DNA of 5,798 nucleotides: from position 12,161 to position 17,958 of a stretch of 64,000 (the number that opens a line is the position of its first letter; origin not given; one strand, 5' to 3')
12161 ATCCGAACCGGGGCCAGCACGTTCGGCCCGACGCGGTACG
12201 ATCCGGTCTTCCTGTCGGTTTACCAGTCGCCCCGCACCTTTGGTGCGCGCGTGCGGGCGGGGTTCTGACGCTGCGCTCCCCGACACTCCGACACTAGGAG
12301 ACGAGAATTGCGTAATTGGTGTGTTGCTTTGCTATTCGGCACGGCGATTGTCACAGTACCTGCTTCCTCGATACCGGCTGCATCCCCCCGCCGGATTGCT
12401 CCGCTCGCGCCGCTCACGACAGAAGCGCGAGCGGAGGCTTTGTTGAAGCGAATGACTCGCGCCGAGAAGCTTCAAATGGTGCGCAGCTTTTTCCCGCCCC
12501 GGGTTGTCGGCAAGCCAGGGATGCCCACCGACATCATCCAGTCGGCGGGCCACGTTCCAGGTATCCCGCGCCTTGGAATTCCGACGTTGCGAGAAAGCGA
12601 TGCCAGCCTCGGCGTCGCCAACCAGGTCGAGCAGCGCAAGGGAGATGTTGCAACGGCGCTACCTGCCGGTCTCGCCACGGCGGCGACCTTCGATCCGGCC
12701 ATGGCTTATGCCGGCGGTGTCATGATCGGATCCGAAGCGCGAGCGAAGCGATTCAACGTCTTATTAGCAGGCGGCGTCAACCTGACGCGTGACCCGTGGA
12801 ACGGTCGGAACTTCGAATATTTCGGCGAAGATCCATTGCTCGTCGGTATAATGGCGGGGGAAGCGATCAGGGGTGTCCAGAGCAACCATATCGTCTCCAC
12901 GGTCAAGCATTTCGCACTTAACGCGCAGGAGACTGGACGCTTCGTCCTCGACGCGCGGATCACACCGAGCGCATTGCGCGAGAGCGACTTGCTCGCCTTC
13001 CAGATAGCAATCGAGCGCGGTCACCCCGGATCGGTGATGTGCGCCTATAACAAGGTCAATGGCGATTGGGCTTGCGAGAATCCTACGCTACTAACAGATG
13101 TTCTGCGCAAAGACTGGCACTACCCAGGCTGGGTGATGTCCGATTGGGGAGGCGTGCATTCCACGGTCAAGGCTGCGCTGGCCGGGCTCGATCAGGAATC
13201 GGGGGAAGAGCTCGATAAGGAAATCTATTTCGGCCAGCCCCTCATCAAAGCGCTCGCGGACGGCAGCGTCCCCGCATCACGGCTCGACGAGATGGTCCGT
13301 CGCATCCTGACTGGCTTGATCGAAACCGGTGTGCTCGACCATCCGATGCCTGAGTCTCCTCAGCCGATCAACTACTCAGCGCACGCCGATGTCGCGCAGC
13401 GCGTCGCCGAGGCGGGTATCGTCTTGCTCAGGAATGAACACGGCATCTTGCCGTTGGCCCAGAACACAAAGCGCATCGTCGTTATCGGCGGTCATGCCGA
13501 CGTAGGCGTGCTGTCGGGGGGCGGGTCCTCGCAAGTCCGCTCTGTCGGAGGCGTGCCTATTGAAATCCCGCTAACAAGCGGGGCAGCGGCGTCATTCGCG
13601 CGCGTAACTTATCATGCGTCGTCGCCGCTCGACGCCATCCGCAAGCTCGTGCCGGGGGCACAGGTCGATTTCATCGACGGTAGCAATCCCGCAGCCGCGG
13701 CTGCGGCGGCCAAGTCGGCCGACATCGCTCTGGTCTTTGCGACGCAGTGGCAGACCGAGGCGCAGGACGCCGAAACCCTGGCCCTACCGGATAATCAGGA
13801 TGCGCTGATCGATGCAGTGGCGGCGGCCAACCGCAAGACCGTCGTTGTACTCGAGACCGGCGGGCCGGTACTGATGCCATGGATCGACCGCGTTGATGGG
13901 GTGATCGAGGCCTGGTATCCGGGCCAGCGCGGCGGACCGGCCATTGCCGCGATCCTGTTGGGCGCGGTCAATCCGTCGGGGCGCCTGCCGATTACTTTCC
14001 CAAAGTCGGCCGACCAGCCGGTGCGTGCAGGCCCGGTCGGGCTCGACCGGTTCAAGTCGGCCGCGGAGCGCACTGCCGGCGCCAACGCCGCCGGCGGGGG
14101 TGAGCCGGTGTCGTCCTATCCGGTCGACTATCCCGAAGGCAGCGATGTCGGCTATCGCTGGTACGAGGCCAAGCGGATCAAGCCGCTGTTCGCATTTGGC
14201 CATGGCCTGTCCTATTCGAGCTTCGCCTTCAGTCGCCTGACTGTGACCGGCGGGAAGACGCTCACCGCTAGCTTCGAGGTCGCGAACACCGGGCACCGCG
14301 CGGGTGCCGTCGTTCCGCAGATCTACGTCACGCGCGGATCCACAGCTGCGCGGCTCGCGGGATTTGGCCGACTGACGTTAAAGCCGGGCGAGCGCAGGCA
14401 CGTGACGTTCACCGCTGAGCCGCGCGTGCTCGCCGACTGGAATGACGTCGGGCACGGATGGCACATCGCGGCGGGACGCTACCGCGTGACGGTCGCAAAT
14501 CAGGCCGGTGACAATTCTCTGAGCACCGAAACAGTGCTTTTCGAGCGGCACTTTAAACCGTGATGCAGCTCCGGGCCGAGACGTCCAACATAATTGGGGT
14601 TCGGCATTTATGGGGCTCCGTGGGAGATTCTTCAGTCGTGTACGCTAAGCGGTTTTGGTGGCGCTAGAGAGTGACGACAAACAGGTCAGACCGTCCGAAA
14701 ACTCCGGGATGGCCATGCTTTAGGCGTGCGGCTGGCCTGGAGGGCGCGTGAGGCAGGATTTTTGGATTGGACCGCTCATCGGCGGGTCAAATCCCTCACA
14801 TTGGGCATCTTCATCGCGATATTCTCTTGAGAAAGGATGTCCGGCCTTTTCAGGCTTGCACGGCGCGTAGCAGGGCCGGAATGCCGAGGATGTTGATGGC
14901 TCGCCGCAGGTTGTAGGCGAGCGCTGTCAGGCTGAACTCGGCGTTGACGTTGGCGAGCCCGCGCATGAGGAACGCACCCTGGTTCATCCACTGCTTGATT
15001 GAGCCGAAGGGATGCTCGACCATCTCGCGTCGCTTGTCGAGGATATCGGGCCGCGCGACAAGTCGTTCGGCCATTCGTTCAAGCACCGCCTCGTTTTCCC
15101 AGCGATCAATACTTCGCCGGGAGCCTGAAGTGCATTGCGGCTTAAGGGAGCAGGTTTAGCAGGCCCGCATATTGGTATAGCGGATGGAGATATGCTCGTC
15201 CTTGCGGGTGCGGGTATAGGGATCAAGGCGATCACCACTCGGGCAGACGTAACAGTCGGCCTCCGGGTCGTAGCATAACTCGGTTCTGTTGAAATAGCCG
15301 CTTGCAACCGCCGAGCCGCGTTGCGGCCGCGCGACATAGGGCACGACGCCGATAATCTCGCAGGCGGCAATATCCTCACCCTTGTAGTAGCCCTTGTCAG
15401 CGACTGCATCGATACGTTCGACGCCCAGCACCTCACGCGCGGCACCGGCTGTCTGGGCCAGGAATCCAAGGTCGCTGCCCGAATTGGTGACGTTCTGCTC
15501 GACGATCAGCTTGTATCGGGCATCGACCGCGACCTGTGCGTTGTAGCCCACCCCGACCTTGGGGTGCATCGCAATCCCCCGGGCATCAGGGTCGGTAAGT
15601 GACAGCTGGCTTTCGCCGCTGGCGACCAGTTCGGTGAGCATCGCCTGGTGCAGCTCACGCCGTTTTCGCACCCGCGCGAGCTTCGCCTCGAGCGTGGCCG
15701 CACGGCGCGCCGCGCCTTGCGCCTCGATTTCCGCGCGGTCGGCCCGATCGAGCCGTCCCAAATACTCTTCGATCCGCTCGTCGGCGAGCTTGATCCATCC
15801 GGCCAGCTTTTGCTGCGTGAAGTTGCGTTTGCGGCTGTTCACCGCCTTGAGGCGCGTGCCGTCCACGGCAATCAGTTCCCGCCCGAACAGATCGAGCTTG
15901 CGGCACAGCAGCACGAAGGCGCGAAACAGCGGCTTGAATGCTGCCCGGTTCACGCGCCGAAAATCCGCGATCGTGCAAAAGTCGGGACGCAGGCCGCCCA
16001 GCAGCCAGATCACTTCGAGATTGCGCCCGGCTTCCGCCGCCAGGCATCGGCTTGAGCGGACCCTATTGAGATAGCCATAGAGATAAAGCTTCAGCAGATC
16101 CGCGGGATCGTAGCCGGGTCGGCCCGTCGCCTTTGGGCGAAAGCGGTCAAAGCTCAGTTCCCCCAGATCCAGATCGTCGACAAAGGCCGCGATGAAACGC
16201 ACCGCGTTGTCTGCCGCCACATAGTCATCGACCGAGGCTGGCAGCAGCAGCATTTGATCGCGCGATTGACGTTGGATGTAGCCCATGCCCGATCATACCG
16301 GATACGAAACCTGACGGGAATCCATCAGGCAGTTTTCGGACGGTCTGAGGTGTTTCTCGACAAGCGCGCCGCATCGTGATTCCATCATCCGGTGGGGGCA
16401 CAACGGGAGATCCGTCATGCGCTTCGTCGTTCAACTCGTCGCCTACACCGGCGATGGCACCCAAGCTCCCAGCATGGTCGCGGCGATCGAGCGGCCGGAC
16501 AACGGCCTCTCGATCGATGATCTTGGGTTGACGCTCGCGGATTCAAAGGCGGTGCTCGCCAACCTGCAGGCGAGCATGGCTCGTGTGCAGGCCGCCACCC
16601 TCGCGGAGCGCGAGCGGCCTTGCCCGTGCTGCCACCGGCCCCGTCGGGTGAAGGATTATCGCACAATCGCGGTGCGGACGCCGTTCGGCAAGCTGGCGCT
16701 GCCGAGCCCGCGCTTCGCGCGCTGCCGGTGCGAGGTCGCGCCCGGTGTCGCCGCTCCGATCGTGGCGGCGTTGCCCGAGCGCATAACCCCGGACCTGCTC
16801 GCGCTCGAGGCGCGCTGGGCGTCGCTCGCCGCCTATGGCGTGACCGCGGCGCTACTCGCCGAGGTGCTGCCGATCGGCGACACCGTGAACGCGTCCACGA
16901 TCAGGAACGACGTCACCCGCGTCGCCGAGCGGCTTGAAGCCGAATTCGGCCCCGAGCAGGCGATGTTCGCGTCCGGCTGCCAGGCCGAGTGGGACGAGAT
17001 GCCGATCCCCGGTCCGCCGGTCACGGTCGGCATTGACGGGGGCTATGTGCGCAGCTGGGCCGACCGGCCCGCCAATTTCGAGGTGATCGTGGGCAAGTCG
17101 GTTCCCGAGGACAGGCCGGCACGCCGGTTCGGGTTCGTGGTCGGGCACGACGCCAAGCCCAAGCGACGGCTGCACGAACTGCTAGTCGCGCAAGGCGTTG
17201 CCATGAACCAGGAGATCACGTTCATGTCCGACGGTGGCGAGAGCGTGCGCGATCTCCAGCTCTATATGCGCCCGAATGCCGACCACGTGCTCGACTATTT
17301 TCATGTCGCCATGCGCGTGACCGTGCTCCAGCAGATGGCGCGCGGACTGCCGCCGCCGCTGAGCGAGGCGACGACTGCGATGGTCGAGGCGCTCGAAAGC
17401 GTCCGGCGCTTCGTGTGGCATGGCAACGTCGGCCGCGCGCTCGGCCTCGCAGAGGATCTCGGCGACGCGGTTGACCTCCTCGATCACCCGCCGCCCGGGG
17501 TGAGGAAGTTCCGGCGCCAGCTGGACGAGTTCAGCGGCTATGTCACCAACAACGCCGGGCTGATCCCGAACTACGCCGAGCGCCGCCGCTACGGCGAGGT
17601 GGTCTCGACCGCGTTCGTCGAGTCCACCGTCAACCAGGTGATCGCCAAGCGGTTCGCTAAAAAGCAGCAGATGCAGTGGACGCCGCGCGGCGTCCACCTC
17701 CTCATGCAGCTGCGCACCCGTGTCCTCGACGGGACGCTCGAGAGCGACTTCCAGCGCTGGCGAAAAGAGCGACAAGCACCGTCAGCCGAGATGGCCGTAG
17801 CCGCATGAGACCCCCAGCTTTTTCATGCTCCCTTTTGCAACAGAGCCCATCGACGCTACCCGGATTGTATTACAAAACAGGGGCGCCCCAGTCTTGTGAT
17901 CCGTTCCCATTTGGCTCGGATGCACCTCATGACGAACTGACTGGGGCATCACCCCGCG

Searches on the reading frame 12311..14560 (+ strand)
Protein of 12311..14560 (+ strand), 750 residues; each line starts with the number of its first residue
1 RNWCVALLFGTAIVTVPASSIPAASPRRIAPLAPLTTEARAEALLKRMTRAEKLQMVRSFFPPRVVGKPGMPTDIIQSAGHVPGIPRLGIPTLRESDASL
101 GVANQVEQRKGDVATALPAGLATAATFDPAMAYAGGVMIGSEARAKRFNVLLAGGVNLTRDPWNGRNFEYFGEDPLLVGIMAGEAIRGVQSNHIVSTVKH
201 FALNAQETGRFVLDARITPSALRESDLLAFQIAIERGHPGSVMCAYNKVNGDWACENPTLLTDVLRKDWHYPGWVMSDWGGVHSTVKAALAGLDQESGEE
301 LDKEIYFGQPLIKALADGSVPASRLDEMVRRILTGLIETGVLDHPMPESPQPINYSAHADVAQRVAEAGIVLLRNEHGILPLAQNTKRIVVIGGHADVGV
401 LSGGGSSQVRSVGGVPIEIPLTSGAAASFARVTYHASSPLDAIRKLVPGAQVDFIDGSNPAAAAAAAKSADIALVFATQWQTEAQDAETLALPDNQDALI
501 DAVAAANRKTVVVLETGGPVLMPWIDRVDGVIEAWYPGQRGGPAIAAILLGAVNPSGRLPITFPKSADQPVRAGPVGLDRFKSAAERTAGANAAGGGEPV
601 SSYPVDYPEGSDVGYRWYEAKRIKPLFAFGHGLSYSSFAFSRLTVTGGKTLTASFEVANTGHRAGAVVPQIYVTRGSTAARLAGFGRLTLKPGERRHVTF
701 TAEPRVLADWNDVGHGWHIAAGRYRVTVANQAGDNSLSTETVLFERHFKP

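Call 55: find_homologous_proteins(query=window:12311-14560:+, max_evalue=1e-100)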
Query window:12311-14560:+ (750 aa): 7993 proteins with E <= 1e-100 among 8000 candidates; the best 120 are listed.
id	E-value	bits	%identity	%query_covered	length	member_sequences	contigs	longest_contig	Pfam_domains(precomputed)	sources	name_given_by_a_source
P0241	0.0e+0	1565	100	93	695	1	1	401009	PF01915.28,PF14310.13,PF00933.28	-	-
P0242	0.0e+0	1236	77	94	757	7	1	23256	PF01915.28,PF14310.13,PF00933.28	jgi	jgi:beta-glucosidase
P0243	0.0e+0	1234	75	98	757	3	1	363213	PF01915.28,PF14310.13,PF00933.28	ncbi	-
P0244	0.0e+0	1222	74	99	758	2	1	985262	PF01915.28,PF14310.13,PF00933.28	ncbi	ncbi:beta-glucosidase [Sphingomonas sp. UYAg733]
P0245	0.0e+0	1220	74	98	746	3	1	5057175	PF01915.28,PF14310.13,PF00933.28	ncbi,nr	ncbi:beta-glucosidase [Sphingomonas sp. So64.6b]|nr:beta-glucosidase [Sphingomonas sp. So64.6b]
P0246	0.0e+0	1194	73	98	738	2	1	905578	PF01915.28,PF14310.13,PF00933.28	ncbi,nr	ncbi:beta-glucosidase [Sphingosinicellaceae bacterium A1X5R2]|nr:glycoside hydrolase family 3 protei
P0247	0.0e+0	1121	72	94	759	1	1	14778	PF01915.28,PF14310.13,PF00933.28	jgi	jgi:beta-glucosidase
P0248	0.0e+0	1116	70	98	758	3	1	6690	PF01915.28,PF14310.13,PF00933.28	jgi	jgi:beta-glucosidase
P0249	0.0e+0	1115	68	99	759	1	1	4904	PF01915.28,PF14310.13,PF00933.28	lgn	-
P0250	0.0e+0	1113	71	93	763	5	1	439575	PF01915.28,PF14310.13,PF00933.28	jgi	jgi:beta-glucosidase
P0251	0.0e+0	1110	69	96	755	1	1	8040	PF01915.28,PF14310.13,PF00933.28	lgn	-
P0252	0.0e+0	1109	70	95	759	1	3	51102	PF01915.28,PF14310.13,PF00933.28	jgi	jgi:beta-glucosidase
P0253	0.0e+0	1104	71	94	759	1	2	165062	PF01915.28,PF14310.13,PF00933.28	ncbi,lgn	-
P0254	0.0e+0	1103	68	99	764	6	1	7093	PF01915.28,PF14310.13,PF00933.28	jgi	jgi:beta-glucosidase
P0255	0.0e+0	1095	70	94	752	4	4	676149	PF01915.28,PF14310.13,PF00933.28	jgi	jgi:beta-glucosidase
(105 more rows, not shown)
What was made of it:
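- Tried and rejected: The best non-self homologue is 77% identical, too distant for intergenic comparison (call 55).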

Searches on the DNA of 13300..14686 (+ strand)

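Call 53: search_dna_similar(query=window:13300-14686:+, collection=plasmids, mode=near, max_rows=10)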
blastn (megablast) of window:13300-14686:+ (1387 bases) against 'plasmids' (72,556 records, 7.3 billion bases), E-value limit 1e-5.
No match.

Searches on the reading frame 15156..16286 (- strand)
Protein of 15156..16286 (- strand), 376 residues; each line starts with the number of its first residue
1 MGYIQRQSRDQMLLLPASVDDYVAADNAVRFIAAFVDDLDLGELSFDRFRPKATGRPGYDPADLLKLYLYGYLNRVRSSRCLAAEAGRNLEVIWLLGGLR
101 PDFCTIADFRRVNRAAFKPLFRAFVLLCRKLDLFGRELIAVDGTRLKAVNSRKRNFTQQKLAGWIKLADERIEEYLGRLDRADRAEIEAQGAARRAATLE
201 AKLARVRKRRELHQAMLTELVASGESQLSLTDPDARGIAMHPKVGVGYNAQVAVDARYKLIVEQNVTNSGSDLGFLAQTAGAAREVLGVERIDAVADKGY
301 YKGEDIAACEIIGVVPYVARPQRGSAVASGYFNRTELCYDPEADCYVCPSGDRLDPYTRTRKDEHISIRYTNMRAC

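Call 5: search_protein_families(library=ncbifam, proteins=[window:15156-16286:-])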
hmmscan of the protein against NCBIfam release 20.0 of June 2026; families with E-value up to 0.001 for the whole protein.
window:15156-16286:- (376 aa): 2 families
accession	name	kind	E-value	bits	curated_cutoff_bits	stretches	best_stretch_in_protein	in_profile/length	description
NF033551.1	transpos_IS1182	equivalog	6.9e-82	275.9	270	1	7-366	2-386/488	IS1182 family transposase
NF033581.1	transpos_IS5_4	equivalog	7.9e-12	45.1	140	1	46-325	18-227/285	IS5 family transposase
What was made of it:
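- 14687..16347 (-): IS1182-family element inserted symmetrically on the dyad of the hybrid site, with a 4-bp AGGT duplication. NCBIfam NF033551, 275.9 bits (call 5).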

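Call 6: search_protein_families(library=pfam, proteins=[window:15156-16286:-])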
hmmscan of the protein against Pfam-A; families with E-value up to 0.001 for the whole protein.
window:15156-16286:- (376 aa): 2 families
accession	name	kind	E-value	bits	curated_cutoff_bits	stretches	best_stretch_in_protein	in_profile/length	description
PF05598.16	DUF772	-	2e-13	50.6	23.1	1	55-123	1-73/74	Transposase domain (DUF772)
PF01609.27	DDE_Tnp_1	-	3.3e-06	27.4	23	1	247-366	35-139/200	Transposase DDE domain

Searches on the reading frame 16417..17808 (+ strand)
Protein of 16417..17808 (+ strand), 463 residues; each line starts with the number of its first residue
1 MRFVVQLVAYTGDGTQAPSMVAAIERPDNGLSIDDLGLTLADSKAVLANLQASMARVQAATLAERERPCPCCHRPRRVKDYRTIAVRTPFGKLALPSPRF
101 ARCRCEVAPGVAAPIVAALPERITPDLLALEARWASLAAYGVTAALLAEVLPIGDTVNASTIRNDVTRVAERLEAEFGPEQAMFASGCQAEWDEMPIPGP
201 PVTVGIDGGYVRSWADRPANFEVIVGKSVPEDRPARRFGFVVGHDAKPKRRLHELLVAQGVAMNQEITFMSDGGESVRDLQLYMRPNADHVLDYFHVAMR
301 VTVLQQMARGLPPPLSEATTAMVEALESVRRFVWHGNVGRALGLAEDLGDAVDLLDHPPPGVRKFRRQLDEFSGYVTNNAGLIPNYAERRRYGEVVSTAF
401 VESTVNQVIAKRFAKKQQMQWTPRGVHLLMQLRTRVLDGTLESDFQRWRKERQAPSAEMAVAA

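Call 5: search_protein_families(library=ncbifam, proteins=[window:16417-17808:+])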
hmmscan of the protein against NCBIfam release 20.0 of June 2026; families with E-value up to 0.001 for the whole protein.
window:16417-17808:+ (463 aa): 3 families
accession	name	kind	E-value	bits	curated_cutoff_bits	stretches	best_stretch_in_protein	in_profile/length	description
NF033572.1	transpos_ISKra4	equivalog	1.3e-95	321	205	1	26-441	15-422/422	ISKra4 family transposase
NF033529.1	transpos_ISLre2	equivalog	7e-10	38.7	200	1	265-454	172-334/382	ISLre2 family transposase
NF041731.2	transpos_ISH6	equivalog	3.2e-05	22.9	240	0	22-174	4-162/414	ISH6 family transposase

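Call 6: search_protein_families(library=pfam, proteins=[window:16417-17808:+])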
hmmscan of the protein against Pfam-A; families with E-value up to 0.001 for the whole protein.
window:16417-17808:+ (463 aa): 0 families

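Call 8: find_encoding_contigs(protein=window:16417-17808:+, flank=3000, max_places=10)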
Protein window:16417-17808:+ (463 aa): no gene with exactly this product is on record in the collection.

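Call 10: find_homologous_proteins(query=window:16417-17808:+, max_evalue=1e-30)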
Query window:16417-17808:+ (463 aa): 1747 proteins with E <= 1e-30 among 8000 candidates; the best 120 are listed.
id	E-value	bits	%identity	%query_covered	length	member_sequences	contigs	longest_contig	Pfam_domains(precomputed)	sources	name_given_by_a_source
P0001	0.0e+0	1034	99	100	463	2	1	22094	-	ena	-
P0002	4.4e-264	894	86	100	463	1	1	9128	-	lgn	-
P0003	1.3e-263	893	86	100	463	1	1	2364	-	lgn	-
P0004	2.9e-263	892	86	100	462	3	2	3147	-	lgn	-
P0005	6.6e-260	881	84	100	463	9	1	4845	-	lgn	-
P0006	2.0e-239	813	77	100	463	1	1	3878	-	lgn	-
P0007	1.1e-238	811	76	100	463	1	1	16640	-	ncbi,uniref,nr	ncbi:ISKra4 family transposase [Allomesorhizobium camelthorni]|uniref:ISKra4 family transposase n=1 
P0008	5.2e-235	798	76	100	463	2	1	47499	-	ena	-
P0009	3.6e-224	763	72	100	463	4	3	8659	-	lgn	-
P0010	8.9e-224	761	73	100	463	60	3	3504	-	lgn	-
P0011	1.2e-221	755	72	100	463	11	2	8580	-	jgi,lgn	jgi:hypothetical protein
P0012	2.3e-214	730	77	90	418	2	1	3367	-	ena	-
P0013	2.7e-214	730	68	100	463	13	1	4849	-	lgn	-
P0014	4.1e-211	720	69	100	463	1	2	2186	-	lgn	-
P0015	4.0e-208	710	69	98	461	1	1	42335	-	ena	-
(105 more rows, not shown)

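Call 11: find_encoding_contigs(protein=P0001, flank=4000, max_places=6)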
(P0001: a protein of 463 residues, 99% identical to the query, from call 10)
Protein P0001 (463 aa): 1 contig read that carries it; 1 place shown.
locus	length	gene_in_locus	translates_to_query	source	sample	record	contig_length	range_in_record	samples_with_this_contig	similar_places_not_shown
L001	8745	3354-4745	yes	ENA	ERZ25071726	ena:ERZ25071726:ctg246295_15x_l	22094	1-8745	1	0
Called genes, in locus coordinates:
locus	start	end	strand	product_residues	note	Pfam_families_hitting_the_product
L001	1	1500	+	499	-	?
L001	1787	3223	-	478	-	PF05598:DUF772, PF01609:DDE_Tnp_1, PF13751:DDE_Tnp_1_6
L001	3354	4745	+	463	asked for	-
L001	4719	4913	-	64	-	-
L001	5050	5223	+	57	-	-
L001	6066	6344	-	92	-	PF01609:DDE_Tnp_1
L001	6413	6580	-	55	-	PF13683:rve_3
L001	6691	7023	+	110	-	-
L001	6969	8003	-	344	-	-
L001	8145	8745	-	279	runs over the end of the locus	PF06629:MipA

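Call 12: find_encoding_contigs(protein=P0002, flank=3000, max_places=6)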
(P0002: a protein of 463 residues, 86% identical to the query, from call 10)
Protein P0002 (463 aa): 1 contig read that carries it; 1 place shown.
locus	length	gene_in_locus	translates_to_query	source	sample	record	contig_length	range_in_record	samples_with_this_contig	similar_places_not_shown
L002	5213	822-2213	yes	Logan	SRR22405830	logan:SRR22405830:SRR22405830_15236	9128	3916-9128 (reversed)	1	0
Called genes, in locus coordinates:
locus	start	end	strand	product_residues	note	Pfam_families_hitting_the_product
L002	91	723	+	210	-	PF00239:Resolvase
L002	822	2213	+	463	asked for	-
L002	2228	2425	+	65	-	-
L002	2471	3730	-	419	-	PF07690:MFS_1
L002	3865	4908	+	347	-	PF00126:HTH_1, PF03466:LysR_substrate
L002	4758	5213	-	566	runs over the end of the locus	PF01266:DAO (faint), PF01494:FAD_binding_3, PF21274:Rng_hyd_C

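Call 13: find_encoding_contigs(protein=P0005, flank=3000, max_places=6)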
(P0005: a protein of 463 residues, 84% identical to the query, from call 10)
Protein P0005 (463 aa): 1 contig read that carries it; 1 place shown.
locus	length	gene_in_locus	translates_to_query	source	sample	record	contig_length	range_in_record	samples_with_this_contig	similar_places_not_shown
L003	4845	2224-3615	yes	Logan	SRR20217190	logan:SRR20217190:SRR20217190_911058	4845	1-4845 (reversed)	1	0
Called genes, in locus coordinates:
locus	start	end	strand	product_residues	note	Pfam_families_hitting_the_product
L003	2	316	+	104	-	?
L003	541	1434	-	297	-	PF00589:Phage_integrase (faint)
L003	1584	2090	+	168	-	PF07929:PRiA4_ORF3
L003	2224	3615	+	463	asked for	-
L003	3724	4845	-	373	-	?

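Call 18: find_related_loci(query=window:16417-17808:+, collection=genome_contigs, flank=2500)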
Query window:16417-17808:+ (463 aa) in genome_contigs; peptide patterns used: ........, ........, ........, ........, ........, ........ (x = any residue, [..] = any of these).
218 stretches matched a pattern; 163 encode a relative of the query (tblastn E <= 1e-3); the best 80 are kept; 80 distinct loci.
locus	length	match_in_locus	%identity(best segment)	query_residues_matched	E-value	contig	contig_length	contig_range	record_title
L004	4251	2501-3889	76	1-463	0e+0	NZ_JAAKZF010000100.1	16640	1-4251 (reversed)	Allomesorhizobium camelthorni strain CCNWXJ 40-4 100, whole genome shotgun sequence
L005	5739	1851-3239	72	1-463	0e+0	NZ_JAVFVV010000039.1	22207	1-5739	Mesorhizobium sp. LHD-90 LHD.90_ctg40, whole genome shotgun sequence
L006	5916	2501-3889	72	1-463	0e+0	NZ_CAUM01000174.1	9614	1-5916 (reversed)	Mesorhizobium metallidurans STM 2683, whole genome shotgun sequence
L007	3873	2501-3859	73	1-453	0e+0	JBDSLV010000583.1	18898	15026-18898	MAG: Mesorhizobium sp. isolate cluster1_bin.378 k127_1819914, whole genome shotgun sequence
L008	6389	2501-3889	67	1-463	0e+0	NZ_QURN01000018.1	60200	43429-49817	Mesorhizobium denitrificans strain LA-28 contig_18, whole genome shotgun sequence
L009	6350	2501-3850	65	1-452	0e+0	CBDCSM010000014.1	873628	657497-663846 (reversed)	MAG: Paracoccaceae bacterium isolate fce447b2-faed-4fd8-83a0-125ef3c917a2 genome assembly, contig: contig_14, whole geno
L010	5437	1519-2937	63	1-454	0e+0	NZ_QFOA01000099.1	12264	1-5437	MAG: Sphingobium sp. isolate S2_012_000_R2_84 S2_012_000_R2_scaffold_3699, whole genome shotgun sequence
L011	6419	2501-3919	63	1-454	0e+0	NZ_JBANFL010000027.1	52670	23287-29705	Sphingobium aquiterrae strain DSM 106441 NODE_27_length_52670_cov_218.476147, whole genome shotgun sequence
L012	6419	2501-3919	63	1-454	0e+0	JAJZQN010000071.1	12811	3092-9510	MAG: Proteobacteria bacterium isolate SKS1.bin48 NODE_8712_length_12811_cov_3.539577, whole genome shotgun sequence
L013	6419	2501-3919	63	1-454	0e+0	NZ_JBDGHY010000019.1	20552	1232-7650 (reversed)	Sphingomonas sp. T9W2 T9W2_Genome_contig_19, whole genome shotgun sequence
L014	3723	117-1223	66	105-454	1e-160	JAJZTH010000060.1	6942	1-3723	MAG: Proteobacteria bacterium isolate SKS3.bin69 NODE_18577_length_6942_cov_2.020983, whole genome shotgun sequence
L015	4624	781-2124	53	1-448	1e-158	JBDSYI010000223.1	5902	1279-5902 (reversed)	MAG: Casimicrobium sp. isolate cluster1_bin.671 k127_509956, whole genome shotgun sequence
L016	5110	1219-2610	47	1-463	7e-140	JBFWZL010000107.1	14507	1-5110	MAG: Candidatus Binatia bacterium isolate CA_2019_TPBS_187 NODE_17551_length_14507_cov_3.585744_TPBS, whole genome shotg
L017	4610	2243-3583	49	1-448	7e-140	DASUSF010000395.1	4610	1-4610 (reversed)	MAG TPA_asm: Geminicoccaceae bacterium isolate SMAG_U1729 k141_960135, whole genome shotgun sequence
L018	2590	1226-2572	47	1-448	2e-137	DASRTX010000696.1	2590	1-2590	MAG TPA_asm: Myxococcales bacterium isolate SMAG_U7511 k141_914181, whole genome shotgun sequence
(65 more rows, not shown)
